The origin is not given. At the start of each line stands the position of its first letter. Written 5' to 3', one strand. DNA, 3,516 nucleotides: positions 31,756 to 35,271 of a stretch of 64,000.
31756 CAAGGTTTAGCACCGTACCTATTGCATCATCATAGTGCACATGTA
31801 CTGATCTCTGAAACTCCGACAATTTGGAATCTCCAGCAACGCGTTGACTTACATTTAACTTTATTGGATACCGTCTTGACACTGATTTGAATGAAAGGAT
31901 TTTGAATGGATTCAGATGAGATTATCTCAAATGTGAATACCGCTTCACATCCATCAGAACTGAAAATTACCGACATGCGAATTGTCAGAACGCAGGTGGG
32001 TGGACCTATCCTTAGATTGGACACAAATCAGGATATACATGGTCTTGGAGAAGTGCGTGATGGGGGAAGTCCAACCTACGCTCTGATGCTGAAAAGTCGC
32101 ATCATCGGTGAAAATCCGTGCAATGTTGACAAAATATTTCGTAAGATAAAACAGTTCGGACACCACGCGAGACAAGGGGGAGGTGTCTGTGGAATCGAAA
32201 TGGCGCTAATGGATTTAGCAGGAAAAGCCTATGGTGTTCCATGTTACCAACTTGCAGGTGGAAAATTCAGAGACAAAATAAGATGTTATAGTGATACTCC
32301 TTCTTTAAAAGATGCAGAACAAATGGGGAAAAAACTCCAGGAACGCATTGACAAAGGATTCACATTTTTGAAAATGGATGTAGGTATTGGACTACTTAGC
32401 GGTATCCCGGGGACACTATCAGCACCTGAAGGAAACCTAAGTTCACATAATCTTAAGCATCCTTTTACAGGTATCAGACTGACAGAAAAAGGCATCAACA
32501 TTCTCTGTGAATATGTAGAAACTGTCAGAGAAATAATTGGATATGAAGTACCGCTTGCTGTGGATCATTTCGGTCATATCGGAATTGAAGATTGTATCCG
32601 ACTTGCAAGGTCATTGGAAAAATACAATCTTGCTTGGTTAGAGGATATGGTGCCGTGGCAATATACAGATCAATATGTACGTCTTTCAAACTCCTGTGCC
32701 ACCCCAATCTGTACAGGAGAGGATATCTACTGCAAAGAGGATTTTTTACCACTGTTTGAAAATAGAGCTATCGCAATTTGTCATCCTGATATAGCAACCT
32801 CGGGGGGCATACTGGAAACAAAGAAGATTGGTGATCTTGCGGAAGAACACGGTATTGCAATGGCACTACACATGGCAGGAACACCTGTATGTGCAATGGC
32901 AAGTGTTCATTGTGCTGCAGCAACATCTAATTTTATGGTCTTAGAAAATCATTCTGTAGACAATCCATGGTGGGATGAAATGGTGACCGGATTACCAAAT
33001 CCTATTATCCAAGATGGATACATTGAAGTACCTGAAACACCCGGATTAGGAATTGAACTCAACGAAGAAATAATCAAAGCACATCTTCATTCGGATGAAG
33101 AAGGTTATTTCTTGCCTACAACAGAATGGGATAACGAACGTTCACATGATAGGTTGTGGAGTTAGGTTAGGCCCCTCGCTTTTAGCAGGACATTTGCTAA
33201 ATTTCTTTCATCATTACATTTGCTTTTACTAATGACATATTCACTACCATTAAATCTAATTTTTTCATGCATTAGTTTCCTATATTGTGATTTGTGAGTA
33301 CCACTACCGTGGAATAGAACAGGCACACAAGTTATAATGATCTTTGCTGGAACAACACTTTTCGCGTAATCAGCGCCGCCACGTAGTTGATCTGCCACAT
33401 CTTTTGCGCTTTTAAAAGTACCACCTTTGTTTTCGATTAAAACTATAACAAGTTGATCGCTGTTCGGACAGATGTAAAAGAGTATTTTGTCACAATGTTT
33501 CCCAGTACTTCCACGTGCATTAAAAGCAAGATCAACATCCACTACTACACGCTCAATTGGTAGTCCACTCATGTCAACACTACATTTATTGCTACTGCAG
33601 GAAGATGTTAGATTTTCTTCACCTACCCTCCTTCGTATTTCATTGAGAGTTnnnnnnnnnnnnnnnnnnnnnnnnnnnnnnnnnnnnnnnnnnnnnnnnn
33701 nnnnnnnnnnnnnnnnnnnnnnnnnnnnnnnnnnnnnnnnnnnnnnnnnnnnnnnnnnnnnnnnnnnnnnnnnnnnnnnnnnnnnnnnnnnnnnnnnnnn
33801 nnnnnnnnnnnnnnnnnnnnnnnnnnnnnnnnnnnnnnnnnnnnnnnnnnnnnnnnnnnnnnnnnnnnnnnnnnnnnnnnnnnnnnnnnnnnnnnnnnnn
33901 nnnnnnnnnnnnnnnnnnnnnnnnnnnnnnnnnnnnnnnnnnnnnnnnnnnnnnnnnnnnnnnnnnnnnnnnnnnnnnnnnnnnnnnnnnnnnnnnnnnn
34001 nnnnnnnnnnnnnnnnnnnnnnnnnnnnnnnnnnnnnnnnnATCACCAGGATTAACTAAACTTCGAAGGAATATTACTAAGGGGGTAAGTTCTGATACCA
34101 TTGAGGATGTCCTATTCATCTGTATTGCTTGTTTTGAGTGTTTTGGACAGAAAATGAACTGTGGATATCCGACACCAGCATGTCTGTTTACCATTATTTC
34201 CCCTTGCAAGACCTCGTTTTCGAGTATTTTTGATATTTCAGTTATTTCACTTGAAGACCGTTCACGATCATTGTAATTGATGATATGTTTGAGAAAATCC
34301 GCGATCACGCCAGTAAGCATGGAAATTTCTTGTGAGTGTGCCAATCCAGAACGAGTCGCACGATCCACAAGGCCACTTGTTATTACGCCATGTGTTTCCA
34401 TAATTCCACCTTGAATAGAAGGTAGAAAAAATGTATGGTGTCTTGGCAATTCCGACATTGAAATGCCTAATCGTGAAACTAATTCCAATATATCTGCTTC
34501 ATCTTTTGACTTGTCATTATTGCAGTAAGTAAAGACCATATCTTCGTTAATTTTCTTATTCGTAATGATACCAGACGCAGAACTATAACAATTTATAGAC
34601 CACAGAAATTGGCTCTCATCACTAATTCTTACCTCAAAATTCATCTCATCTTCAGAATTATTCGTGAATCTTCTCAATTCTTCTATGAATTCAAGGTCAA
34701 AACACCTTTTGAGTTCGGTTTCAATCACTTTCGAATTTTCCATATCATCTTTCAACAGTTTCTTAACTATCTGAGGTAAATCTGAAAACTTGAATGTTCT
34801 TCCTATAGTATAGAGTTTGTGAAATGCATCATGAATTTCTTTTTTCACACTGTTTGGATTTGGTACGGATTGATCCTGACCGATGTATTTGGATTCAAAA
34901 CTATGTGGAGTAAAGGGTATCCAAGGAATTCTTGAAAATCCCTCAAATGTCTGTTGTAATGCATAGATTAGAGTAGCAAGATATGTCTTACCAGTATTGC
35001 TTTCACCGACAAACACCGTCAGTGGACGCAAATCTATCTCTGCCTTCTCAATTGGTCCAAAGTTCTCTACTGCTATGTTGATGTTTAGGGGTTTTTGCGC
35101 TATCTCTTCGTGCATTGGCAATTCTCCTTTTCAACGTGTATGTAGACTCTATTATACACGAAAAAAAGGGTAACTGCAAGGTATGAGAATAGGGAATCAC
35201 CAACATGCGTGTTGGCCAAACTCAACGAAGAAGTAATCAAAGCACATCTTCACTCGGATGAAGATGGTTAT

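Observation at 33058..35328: Cassettes are inserted exactly at the enolase-gene stop codon, with a 108-bp duplicated gene 3' end between them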

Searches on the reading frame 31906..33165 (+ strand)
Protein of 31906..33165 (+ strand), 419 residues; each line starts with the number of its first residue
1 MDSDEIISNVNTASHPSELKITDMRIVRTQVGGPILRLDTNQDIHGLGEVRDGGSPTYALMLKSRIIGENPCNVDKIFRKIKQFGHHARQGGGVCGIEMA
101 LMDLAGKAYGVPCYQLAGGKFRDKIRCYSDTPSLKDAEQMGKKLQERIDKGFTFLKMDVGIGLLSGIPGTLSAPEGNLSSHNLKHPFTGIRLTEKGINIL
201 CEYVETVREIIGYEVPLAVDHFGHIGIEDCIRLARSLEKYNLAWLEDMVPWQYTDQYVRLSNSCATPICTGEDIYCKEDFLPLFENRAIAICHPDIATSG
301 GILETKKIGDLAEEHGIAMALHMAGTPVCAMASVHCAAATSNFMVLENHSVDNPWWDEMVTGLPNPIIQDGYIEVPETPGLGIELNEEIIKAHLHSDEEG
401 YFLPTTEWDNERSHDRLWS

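Call 5: search_protein_families(library=pfam, proteins=[window:31906-33165:+], max_evalue=0.01)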
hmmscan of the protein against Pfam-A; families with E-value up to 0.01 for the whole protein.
window:31906-33165:+ (419 aa): 2 families
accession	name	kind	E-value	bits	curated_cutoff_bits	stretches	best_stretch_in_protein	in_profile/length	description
PF13378.12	MR_MLE_C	-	1.1e-51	176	29.4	1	140-388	2-218/219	Enolase C-terminal domain-like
PF02746.21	MR_MLE_N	-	8.3e-07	29.7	22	1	10-118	9-117/117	Mandelate racemase / muconate lactonizing enzyme, N-terminal domain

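Call 7: find_related_loci(query=window:31906-33162:+, collection=genome_contigs, flank=10000)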
Query window:31906-33162:+ (419 aa) in genome_contigs; peptide patterns used: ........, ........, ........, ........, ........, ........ (x = any residue, [..] = any of these).
599 stretches matched a pattern (row limit reached: there are more); 537 encode a relative of the query (tblastn E <= 1e-3); the best 80 are kept; 80 distinct loci.
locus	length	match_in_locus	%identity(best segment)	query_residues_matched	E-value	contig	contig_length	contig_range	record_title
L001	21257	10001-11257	91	1-419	0e+0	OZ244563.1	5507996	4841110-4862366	MAG: Candidatus Poribacteria bacterium isolate ff81fa92-488d-40f9-821d-30cdc2806971 genome assembly, chromosome: 1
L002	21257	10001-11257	90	1-419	0e+0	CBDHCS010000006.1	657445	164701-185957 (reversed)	MAG: Candidatus Poribacteria bacterium isolate 2ff7ea9c-4ed9-48aa-ac60-1c2c21251b56 genome assembly, contig: contig_6, w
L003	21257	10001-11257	91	1-419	0e+0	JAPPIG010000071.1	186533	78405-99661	MAG: Candidatus Poribacteria bacterium isolate RHO2_bin_17 NODE_98_length_186533_cov_60.983092, whole genome shotgun seq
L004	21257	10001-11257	91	1-419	0e+0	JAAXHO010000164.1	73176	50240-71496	MAG: Candidatus Poribacteria bacterium isolate Plut_88891 unfiltered_Plut_88891_genomic_contig_166828, whole genome shot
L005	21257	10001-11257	91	1-419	0e+0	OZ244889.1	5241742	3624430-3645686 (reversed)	MAG: Candidatus Poribacteria bacterium isolate e98e4a03-ae45-434a-8c9f-424be2589405 genome assembly, chromosome: 1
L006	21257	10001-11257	91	1-419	0e+0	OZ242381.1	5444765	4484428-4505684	MAG: Candidatus Poribacteria bacterium isolate 80d8d026-9b84-4ba5-a38a-fc23128cda22 genome assembly, chromosome: 1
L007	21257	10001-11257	90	1-419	0e+0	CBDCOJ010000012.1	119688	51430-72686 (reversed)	MAG: Candidatus Poribacteria bacterium isolate dbd3b75f-bfae-4d18-bb17-8f704a16f2b4 genome assembly, contig: contig_12,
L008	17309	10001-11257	90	1-419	0e+0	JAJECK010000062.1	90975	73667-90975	MAG: Candidatus Poribacteria bacterium isolate jk18xAbins.19 k141_1067575, whole genome shotgun sequence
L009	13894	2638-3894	90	1-419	0e+0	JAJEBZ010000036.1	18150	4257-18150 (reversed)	MAG: Candidatus Poribacteria bacterium isolate jk18x9bins.65 k141_280600, whole genome shotgun sequence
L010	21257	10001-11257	89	1-419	0e+0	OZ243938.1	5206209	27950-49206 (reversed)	MAG: Candidatus Poribacteria bacterium isolate 1d27aecb-7b08-4092-90e4-ddfc7d8e693b genome assembly, chromosome: 1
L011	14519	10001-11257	89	1-419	0e+0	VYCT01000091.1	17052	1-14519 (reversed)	MAG: Candidatus Poribacteria bacterium isolate SB0675_bin_22 NODE_1504_length_17052_cov_13.387715, whole genome shotgun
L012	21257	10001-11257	89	1-419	0e+0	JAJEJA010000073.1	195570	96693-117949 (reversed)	MAG: Candidatus Poribacteria bacterium isolate p16x63bins.62 k141_491939, whole genome shotgun sequence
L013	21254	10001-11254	89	2-419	0e+0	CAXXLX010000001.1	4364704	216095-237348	MAG: Candidatus Poribacteria bacterium isolate 1c23486e-f1bb-4f7c-a5ff-9ffc904aba33 genome assembly, contig: contig_1, w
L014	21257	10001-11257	89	1-419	0e+0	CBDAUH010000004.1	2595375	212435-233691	MAG: Candidatus Poribacteria bacterium isolate 2b956532-cd71-4e48-8ac0-65602b58f679 genome assembly, contig: contig_4, w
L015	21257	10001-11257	89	1-419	0e+0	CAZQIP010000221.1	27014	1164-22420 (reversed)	MAG TPA_asm: uncultured bacterium isolate SRP338948_co1_32 genome assembly, contig: k141_396483, whole genome shotgun se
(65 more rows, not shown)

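Call 14: find_encoding_contigs(protein=window:31906-33165:+, flank=10000, max_places=10)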
Protein window:31906-33165:+ (419 aa): no gene with exactly this product is on record in the collection.

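Call 17: find_related_loci(query=window:31906-33162:+, collection=metagenome_contigs, flank=10000)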
Query window:31906-33162:+ (419 aa) in metagenome_contigs; peptide patterns used: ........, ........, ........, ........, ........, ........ (x = any residue, [..] = any of these).
600 stretches matched a pattern (row limit reached: there are more); 500 encode a relative of the query (tblastn E <= 1e-3); the best 80 are kept; 80 distinct loci.
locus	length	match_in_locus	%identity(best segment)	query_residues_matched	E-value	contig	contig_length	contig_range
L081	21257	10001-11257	91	1-419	0e+0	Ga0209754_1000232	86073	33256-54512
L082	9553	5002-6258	90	1-419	0e+0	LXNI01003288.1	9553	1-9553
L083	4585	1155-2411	88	1-419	0e+0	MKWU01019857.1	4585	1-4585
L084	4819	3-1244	88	6-419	0e+0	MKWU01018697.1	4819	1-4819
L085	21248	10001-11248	88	4-419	0e+0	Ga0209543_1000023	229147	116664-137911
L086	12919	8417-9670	75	4-419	0e+0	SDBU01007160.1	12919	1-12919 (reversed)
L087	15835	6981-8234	74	4-419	0e+0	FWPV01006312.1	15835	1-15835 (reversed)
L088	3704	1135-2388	74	4-419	0e+0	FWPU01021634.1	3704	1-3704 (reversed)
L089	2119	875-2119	74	3-415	0e+0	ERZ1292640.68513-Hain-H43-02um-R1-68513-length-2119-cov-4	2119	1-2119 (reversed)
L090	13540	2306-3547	74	8-419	0e+0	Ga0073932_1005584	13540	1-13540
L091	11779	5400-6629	73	9-419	0e+0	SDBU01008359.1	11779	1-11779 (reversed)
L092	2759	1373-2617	73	7-419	0e+0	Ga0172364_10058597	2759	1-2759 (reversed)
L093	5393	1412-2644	72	8-419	0e+0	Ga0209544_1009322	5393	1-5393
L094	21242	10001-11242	71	9-419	0e+0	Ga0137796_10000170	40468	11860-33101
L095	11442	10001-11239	71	10-419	0e+0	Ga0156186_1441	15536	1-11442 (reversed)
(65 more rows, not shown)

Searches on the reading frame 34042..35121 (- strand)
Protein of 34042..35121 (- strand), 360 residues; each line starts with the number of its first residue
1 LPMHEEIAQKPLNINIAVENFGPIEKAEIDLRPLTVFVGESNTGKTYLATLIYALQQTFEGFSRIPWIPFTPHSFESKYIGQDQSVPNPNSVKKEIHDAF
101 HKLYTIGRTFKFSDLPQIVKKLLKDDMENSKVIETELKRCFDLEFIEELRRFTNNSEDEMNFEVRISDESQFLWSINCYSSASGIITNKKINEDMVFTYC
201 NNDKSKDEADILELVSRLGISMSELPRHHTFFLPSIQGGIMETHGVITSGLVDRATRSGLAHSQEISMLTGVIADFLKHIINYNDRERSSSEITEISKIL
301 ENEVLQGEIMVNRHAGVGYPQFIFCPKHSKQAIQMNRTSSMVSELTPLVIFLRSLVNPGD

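Call 37: find_homologous_proteins(query=window:34042-35121:-, max_evalue=1e-10)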
Query window:34042-35121:- (360 aa): 4698 proteins with E <= 1e-10 among 6572 candidates; the best 120 are listed.
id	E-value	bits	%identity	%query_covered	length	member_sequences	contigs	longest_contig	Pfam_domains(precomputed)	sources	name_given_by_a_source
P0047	2.3e-236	801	100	99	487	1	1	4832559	PF13175.13,PF13304.13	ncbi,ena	-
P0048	7.2e-183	625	79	99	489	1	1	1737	PF13175.13,PF13304.13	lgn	-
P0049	3.3e-111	390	54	99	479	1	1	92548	PF13175.13,PF13304.13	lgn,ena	-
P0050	8.3e-104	365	53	97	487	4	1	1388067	PF13175.13,PF13304.13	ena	-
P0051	4.9e-102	360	51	98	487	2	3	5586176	PF13175.13,PF13304.13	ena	-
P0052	5.1e-100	353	50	100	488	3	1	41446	PF13175.13,PF13304.13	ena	-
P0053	2.2e-98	348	48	100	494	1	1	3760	PF11398.15,PF13175.13,PF13304.13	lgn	-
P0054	2.4e-98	347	51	98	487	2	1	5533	PF13175.13,PF13304.13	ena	-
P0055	2.5e-98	347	50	98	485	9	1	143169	PF13175.13,PF13304.13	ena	-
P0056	3.0e-98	347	48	97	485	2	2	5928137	PF13175.13,PF13304.13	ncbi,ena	-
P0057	3.7e-98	347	49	99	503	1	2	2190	PF13175.13,PF13476.13,PF13304.13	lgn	-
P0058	5.3e-98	346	51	97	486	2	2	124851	PF13175.13,PF13304.13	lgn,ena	-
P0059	7.2e-98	346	50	98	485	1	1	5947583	PF13175.13,PF13304.13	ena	-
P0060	8.5e-98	346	49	98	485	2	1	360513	PF13175.13,PF13304.13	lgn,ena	-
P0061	1.6e-97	345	47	99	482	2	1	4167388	PF13175.13,PF13304.13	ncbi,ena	-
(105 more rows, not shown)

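Call 38: find_encoding_contigs(protein=P0048, flank=10000, max_places=6)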
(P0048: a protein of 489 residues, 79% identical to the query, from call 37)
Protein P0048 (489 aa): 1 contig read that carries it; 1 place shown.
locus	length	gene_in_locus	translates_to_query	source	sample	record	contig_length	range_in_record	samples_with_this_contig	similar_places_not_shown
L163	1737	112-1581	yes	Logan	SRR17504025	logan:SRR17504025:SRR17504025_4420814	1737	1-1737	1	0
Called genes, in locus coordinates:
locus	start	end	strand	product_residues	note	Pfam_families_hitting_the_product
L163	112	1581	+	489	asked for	PF13175:AAA_15, PF13304:AAA_21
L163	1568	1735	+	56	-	?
